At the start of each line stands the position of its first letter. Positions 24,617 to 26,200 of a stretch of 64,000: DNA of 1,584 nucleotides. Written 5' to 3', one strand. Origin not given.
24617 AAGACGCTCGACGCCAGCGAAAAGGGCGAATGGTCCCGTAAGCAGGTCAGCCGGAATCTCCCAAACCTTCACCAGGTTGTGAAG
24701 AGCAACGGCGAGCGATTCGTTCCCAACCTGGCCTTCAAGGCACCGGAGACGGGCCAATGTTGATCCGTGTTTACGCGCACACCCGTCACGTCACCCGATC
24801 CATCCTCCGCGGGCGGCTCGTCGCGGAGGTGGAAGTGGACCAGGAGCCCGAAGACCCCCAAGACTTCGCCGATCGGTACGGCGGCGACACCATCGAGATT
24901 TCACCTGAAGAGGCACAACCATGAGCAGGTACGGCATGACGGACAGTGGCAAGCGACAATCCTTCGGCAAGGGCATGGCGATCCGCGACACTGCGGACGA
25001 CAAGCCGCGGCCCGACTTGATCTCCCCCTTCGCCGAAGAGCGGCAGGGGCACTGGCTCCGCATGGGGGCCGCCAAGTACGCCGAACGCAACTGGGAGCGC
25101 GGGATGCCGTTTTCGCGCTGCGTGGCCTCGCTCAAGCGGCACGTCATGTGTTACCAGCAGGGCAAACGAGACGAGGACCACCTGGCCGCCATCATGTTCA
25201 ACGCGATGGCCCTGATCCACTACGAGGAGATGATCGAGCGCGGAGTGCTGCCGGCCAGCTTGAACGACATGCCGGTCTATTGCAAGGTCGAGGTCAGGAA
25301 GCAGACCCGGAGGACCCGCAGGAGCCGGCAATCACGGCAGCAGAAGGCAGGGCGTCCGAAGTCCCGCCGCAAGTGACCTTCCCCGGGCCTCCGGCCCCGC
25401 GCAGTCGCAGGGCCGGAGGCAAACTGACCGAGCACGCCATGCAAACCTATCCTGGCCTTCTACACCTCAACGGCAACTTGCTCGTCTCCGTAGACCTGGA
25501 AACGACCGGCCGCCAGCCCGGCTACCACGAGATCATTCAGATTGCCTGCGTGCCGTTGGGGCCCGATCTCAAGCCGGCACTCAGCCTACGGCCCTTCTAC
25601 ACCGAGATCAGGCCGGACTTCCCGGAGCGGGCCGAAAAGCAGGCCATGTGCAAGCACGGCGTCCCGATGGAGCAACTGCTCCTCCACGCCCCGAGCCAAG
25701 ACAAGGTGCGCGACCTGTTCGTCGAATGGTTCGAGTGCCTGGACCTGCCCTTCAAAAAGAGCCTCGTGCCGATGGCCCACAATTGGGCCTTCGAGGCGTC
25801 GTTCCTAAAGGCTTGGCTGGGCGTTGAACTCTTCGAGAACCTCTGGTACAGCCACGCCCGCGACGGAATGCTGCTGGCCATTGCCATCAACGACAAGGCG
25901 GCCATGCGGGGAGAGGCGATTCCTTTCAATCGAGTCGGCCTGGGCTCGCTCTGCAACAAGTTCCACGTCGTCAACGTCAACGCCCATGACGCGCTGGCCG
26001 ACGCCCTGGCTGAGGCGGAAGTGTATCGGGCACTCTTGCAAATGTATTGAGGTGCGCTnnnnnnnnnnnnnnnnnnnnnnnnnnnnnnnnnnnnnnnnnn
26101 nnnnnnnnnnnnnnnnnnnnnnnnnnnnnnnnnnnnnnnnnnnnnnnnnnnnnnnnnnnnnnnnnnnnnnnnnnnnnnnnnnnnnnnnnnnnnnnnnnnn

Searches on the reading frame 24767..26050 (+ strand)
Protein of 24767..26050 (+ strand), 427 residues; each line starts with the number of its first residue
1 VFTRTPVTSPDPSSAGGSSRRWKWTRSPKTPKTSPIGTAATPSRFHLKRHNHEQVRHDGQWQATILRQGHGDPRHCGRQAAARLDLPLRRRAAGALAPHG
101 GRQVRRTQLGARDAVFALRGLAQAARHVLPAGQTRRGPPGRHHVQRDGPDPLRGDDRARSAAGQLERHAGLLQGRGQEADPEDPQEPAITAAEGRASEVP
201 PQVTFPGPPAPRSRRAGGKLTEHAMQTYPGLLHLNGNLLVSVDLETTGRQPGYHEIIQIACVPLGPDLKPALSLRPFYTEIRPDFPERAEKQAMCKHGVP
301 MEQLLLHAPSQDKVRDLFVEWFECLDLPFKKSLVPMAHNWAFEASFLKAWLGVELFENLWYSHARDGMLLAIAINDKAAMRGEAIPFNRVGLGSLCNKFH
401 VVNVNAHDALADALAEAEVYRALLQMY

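Call 25: search_protein_families(library=pfam, proteins=[window:24767-26050:+], max_evalue=0.001)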
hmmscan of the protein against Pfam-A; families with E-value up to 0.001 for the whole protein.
window:24767-26050:+ (427 aa): 1 family
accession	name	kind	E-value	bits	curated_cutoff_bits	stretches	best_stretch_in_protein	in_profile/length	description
PF00929.31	RNase_T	-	3.5e-10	41.1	24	1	240-420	1-164/164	Exonuclease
